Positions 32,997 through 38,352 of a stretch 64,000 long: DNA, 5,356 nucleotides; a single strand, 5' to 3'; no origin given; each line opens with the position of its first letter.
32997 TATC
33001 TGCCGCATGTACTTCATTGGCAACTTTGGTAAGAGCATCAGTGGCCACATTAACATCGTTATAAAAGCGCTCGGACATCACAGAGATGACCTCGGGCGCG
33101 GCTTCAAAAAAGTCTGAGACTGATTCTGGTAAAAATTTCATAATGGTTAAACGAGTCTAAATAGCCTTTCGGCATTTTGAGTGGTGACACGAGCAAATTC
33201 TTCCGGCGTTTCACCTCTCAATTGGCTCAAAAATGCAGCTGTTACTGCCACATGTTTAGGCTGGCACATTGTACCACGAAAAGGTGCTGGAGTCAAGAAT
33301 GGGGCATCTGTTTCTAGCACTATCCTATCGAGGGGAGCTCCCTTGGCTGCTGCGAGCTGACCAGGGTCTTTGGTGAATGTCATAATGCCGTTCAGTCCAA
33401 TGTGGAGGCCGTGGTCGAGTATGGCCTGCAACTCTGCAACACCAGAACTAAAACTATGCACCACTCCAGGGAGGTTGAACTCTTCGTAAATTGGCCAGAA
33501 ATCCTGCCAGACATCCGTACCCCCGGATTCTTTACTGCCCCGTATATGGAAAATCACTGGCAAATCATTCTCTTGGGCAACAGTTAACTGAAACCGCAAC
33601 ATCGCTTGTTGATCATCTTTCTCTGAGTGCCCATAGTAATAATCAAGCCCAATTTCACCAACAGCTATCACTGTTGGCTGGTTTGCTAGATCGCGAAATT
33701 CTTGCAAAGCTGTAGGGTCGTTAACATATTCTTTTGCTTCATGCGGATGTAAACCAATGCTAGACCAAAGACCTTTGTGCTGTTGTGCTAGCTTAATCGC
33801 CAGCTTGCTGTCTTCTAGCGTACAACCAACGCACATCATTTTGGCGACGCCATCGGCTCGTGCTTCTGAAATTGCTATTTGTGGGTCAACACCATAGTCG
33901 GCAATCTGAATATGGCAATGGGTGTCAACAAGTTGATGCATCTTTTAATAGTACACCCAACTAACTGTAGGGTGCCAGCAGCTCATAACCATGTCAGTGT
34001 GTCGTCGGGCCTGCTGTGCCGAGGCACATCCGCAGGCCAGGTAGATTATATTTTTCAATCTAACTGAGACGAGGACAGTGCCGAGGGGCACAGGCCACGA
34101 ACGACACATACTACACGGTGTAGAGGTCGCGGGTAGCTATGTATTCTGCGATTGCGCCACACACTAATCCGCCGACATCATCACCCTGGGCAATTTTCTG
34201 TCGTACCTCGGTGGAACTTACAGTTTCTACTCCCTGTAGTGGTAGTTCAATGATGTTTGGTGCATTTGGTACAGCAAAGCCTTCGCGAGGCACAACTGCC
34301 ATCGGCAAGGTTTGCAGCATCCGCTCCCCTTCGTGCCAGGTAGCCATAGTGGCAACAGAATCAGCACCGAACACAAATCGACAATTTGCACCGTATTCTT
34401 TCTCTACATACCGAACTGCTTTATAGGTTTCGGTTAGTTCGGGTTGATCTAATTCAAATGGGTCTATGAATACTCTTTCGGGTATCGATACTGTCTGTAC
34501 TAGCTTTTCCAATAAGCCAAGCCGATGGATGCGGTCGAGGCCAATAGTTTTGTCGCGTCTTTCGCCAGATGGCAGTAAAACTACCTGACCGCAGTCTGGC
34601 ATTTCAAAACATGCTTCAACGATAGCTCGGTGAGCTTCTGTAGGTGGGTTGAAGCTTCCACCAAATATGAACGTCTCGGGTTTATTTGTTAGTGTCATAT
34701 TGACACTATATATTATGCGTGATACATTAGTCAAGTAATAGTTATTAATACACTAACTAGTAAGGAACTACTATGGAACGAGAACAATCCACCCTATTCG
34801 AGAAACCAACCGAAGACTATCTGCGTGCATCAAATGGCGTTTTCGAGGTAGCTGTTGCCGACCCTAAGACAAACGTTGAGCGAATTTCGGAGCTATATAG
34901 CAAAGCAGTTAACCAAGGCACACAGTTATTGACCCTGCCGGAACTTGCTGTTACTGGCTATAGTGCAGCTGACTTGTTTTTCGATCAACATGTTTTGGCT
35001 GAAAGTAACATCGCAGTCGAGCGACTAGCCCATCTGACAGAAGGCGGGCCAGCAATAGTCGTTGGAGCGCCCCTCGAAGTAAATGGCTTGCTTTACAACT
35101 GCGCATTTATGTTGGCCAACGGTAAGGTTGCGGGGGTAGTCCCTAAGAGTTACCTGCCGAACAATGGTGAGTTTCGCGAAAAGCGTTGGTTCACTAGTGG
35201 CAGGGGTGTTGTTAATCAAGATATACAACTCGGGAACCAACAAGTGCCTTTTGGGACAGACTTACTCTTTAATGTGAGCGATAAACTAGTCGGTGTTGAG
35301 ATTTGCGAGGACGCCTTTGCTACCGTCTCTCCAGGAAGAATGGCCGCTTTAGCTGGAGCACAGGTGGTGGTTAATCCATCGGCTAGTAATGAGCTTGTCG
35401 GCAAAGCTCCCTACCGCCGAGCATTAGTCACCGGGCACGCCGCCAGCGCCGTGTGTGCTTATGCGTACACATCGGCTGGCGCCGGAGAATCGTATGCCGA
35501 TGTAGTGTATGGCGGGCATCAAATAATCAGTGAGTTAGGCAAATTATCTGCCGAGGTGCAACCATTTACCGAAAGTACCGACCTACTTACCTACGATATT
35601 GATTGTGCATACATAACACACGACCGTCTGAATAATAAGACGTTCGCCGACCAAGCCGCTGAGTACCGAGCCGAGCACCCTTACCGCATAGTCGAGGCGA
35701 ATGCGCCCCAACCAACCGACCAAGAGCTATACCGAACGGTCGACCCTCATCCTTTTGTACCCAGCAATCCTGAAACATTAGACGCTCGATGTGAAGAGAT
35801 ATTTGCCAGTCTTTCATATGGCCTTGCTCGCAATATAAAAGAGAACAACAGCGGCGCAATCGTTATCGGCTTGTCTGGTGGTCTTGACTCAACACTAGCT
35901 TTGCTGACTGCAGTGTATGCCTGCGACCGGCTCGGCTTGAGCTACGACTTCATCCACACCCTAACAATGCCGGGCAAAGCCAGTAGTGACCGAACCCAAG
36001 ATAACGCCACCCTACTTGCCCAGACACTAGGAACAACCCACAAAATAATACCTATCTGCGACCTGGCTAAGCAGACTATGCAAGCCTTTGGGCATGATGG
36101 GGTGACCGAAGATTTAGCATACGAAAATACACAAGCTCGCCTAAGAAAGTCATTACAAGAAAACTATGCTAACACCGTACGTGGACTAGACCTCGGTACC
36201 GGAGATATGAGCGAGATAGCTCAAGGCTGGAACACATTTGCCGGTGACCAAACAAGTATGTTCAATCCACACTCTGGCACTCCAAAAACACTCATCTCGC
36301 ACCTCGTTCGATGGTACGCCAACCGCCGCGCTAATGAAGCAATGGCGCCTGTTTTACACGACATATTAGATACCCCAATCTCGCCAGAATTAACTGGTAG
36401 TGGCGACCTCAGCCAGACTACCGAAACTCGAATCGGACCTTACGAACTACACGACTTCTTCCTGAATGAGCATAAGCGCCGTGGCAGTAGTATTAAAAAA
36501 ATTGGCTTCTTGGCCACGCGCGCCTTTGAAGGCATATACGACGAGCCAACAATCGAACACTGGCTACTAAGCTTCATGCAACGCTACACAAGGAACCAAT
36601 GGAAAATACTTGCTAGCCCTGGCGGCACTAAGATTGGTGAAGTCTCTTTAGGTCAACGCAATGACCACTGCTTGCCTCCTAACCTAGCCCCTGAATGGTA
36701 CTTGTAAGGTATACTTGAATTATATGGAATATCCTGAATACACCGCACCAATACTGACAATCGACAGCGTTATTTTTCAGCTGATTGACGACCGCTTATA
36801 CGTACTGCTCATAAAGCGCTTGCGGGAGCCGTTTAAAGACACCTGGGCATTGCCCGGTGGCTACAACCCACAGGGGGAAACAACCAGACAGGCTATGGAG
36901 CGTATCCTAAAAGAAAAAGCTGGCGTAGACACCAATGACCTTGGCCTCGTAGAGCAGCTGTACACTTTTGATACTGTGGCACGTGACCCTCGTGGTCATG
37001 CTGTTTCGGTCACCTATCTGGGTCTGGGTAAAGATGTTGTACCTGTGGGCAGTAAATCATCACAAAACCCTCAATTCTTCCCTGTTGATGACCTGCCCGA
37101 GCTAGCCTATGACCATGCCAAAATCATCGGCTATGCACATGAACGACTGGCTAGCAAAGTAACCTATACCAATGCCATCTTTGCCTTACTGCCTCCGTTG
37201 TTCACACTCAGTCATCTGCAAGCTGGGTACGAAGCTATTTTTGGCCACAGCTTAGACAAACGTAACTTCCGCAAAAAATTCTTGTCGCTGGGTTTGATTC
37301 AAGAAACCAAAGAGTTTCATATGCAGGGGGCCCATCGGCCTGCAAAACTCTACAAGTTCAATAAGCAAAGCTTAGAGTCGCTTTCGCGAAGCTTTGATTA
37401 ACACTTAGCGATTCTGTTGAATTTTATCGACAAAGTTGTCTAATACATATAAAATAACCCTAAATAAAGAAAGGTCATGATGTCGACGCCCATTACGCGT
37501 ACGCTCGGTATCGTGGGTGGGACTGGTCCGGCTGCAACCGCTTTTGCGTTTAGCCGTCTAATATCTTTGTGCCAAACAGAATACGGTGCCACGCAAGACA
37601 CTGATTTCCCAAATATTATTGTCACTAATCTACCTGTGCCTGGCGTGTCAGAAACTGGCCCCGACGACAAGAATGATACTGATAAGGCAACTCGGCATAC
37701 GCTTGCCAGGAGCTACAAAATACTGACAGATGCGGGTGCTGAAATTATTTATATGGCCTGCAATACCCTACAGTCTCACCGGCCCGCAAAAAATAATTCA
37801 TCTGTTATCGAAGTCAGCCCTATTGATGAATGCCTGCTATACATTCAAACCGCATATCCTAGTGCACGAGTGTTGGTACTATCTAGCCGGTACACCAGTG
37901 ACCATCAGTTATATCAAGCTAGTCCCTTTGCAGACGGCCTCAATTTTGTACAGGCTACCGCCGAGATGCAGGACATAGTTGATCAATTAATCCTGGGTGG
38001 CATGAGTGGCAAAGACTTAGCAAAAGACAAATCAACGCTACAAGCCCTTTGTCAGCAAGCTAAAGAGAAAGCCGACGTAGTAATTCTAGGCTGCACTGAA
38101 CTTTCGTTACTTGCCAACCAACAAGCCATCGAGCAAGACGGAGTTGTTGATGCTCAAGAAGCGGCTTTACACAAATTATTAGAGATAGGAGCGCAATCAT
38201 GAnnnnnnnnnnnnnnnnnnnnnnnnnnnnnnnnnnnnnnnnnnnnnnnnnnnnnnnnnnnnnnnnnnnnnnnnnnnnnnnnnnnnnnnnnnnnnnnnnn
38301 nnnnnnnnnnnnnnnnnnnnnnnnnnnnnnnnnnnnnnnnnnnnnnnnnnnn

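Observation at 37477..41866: Translationally coupled racemase / NadE-like-2OG-oxygenase / NMNAT-PRTase module: candidate uncharacterised pyridine-dinucleotide-type pathway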

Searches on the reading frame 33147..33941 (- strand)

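Call 15: search_protein_families(library=pfam, proteins=[window:33147-33941:-], max_evalue=1)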
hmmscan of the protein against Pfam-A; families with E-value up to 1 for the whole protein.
window:33147-33941:- (264 aa): 2 families
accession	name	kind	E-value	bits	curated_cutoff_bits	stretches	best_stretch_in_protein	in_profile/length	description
PF01026.27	TatD_DNase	-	4.5e-68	229.8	27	1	5-262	1-253/253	TatD related DNase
PF04909.20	Amidohydro_2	-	0.012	15.8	26.4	1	202-263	236-289/289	Amidohydrolase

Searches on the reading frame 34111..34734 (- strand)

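Call 15: search_protein_families(library=pfam, proteins=[window:34111-34734:-], max_evalue=1)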
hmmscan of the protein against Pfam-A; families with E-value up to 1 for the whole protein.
window:34111-34734:- (207 aa): 1 family
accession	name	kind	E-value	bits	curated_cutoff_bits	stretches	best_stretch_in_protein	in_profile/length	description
PF01467.32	CTP_transf_like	-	3.8e-13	50.2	21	1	23-180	1-133/133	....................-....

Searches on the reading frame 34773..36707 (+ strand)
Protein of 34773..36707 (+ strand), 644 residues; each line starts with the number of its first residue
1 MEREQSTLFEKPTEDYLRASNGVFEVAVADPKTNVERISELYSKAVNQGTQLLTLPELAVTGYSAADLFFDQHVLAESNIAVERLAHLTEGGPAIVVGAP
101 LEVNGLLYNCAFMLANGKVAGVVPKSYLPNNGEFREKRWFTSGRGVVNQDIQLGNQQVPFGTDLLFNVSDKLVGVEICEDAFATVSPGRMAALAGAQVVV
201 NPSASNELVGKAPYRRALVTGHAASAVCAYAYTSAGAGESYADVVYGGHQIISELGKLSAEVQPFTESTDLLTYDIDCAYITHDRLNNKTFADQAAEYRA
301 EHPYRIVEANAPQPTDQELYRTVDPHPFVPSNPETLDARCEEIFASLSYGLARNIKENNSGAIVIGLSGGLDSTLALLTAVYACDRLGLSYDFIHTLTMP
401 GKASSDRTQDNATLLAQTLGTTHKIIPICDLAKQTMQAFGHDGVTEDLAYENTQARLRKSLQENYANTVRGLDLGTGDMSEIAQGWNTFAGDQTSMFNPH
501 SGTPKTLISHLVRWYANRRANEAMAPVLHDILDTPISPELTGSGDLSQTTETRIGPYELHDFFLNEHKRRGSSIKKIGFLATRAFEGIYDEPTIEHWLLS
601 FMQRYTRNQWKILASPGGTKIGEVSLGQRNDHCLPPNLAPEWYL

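Call 3: search_protein_families(library=pfam, proteins=[window:34773-36707:+], max_evalue=0.01)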
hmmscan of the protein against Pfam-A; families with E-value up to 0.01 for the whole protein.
window:34773-36707:+ (644 aa): 2 families
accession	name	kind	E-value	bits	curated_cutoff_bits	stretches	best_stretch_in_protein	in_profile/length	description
PF02540.23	NAD_synthase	-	1.8e-28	99.8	21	1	348-574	6-214/242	NAD synthase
PF00795.27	CN_hydrolase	-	6.5e-23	81.8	23.2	1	29-282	12-252/256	Carbon-nitrogen hydrolase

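Call 4: search_protein_families(library=ncbifam, proteins=[window:34773-36707:+], max_evalue=0.01)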
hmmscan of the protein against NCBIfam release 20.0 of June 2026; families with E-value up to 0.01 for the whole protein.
window:34773-36707:+ (644 aa): 10 families
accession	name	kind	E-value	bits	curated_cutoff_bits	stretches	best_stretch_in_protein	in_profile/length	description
NF002730.0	PRK02628.1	equivalog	8.6e-192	638.9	473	1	9-639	5-662/677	NAD(+) synthase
NF010588.0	PRK13981.1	equivalog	1.6e-69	234.7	479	1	24-577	12-492/546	NAD+ synthase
NF010587.0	PRK13980.1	equivalog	1.7e-25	89.7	255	1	335-502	6-165/267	NAD+ synthase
TIGR00552.1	nadE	equivalog_domain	4.2e-22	78.6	63.65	1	351-567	13-213/251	NAD(+) synthase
TIGR03381.1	agmatine_aguB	equivalog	9.5e-15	54.7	410.25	1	29-297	12-274/279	N-carbamoylputrescine amidase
NF002048.0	PRK00876.1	subfamily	1.9e-10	40.1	313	1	335-429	11-101/330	NAD(+) synthase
NF001979.1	PRK00768.1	equivalog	2.4e-08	33.8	250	1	346-509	24-191/266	NAD(+) synthase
NF040852.1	nitrile_Arch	equivalog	1.7e-07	30.7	500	1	25-298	9-259/262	nitrilase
NF033621.1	de_GSH_amidase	exception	0.00012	21.6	355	1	29-285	11-244/260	deaminated glutathione amidase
TIGR00268.2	TIGR00268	equivalog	0.001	18.4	150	1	360-437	13-85/259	ATP-dependent sacrificial sulfur transferase LarE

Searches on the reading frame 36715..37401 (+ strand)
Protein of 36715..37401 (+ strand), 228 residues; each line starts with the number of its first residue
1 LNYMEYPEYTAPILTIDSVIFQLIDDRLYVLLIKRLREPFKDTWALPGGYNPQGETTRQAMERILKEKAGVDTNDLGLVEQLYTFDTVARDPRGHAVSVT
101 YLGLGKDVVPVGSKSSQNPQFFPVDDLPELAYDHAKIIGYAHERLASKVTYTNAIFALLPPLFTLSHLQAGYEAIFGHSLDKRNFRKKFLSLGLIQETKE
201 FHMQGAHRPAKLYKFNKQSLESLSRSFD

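Call 3: search_protein_families(library=pfam, proteins=[window:36715-37401:+], max_evalue=0.01)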
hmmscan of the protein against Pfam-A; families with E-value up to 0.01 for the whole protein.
window:36715-37401:+ (228 aa): 3 families
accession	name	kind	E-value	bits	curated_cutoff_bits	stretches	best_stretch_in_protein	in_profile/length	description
PF21906.2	NrtR_WHD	-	9.5e-25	87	27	1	156-215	2-61/61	NrtR DNA-binding winged helix domain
PF19368.5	AraR_C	-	7.3e-14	52.2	23.8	1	151-223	1-74/82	AraR C-terminal winged HTH domain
PF00293.34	NUDIX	-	5.1e-13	49.6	21.1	1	21-137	9-130/134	NUDIX domain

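Call 4: search_protein_families(library=ncbifam, proteins=[window:36715-37401:+], max_evalue=0.01)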
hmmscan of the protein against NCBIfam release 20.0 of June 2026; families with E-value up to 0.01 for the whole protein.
window:36715-37401:+ (228 aa): 14 families
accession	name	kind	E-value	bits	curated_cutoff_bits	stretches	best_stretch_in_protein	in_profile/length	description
NF050029.2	TransRepNtr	equivalog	1.3e-44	152.5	400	1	6-220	14-230/245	ADPR responsive transcriptional repressor NtrR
NF003788.0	PRK05379.1-5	equivalog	1.4e-06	27.9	354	1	9-97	209-296/351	bifunctional nicotinamide-nucleotide adenylyltransferase/Nudix hydroxylase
NF003787.0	PRK05379.1-4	equivalog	2.3e-06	26.8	449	1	10-102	205-296/346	bifunctional nicotinamide-nucleotide adenylyltransferase/Nudix hydroxylase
NF003785.0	PRK05379.1-1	equivalog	3.7e-06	26.4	418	1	12-98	202-287/347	bifunctional nicotinamide-nucleotide adenylyltransferase/Nudix hydroxylase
NF003790.0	PRK05379.2-2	equivalog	4.6e-06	25.9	403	1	25-124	225-329/354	bifunctional nicotinamide mononucleotide adenylyltransferase/ADP-ribose pyrophosphatase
NF003786.0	PRK05379.1-2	equivalog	5.7e-06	25.8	397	1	9-101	214-305/354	bifunctional nicotinamide-nucleotide adenylyltransferase/Nudix hydroxylase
NF003791.0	PRK05379.2-3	equivalog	7.4e-06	25.4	409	1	9-101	198-289/340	bifunctional nicotinamide-nucleotide adenylyltransferase/Nudix hydroxylase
NF006530.0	PRK08999.1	equivalog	2.7e-05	23.4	245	1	23-75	13-66/315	Nudix family hydrolase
NF008044.0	PRK10776.1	equivalog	0.00034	20.5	148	1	41-82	30-71/130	8-oxo-dGTP diphosphatase MutT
TIGR00586.1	mutt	equivalog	0.00055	20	97.9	1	30-82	19-72/129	8-oxo-dGTP diphosphatase MutT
NF001935.0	PRK00714.1-2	equivalog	0.00081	18.9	259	1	22-79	14-68/183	RNA pyrophosphohydrolase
NF001937.0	PRK00714.1-4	equivalog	0.0009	18.9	139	1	25-80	17-69/161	RNA pyrophosphohydrolase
NF011963.0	PRK15434.1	subfamily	0.0014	18.4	146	1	11-72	15-73/159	GDP-mannose mannosyl hydrolase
NF001936.0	PRK00714.1-3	equivalog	0.0067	16.3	118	0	37-79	30-70/155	RNA pyrophosphohydrolase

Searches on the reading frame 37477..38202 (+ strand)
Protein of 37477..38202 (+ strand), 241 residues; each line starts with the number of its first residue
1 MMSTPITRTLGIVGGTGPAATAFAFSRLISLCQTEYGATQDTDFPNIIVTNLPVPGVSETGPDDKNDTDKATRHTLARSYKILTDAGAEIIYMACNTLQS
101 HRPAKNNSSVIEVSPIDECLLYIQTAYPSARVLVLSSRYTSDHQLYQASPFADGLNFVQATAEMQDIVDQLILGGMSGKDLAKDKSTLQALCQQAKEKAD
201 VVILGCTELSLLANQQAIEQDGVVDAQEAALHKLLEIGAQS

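Call 3: search_protein_families(library=pfam, proteins=[window:37477-38202:+], max_evalue=0.01)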
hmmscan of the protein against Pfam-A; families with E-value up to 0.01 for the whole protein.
window:37477-38202:+ (241 aa): 1 family
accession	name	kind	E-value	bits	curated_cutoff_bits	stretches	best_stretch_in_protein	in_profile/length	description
PF01177.27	Asp_Glu_race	-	4.4e-19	69.5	31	1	13-232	1-209/211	Asp/Glu/Hydantoin racemase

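Call 4: search_protein_families(library=ncbifam, proteins=[window:37477-38202:+], max_evalue=0.01)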
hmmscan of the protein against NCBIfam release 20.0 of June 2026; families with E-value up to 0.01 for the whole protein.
window:37477-38202:+ (241 aa): 5 families
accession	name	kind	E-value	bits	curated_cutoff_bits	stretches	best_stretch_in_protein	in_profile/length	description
NF052483.1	racemase_CuyB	equivalog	1.1e-25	90.9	190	1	10-229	1-216/225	cysteate racemase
TIGR00035.1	asp_race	subfamily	3.8e-18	65.9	93.1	1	7-228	2-217/236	amino acid racemase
NF007569.0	PRK10200.1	equivalog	4.5e-08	33.1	417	1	65-217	54-208/230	aspartate/glutamate racemase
TIGR00067.1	glut_race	equivalog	0.00053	19.5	146.65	1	90-215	64-189/251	glutamate racemase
NF006957.1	PRK09434.1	equivalog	0.0097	15.4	450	0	179-221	160-202/302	fructokinase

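Call 54: search_protein_families(library=phrogs, proteins=[window:37477-38202:+], max_evalue=0.001)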
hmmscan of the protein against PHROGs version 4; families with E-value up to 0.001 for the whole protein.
window:37477-38202:+ (241 aa): 1 family
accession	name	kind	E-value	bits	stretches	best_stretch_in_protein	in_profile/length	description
phrog_34473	-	unknown function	1.1e-14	55.6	1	8-236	3-231/242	-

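Call 109: search_protein_families(library=padloc, proteins=[window:37477-38202:+], max_evalue=0.001)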
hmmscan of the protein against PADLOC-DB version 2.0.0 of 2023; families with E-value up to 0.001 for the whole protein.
window:37477-38202:+ (241 aa): 0 families
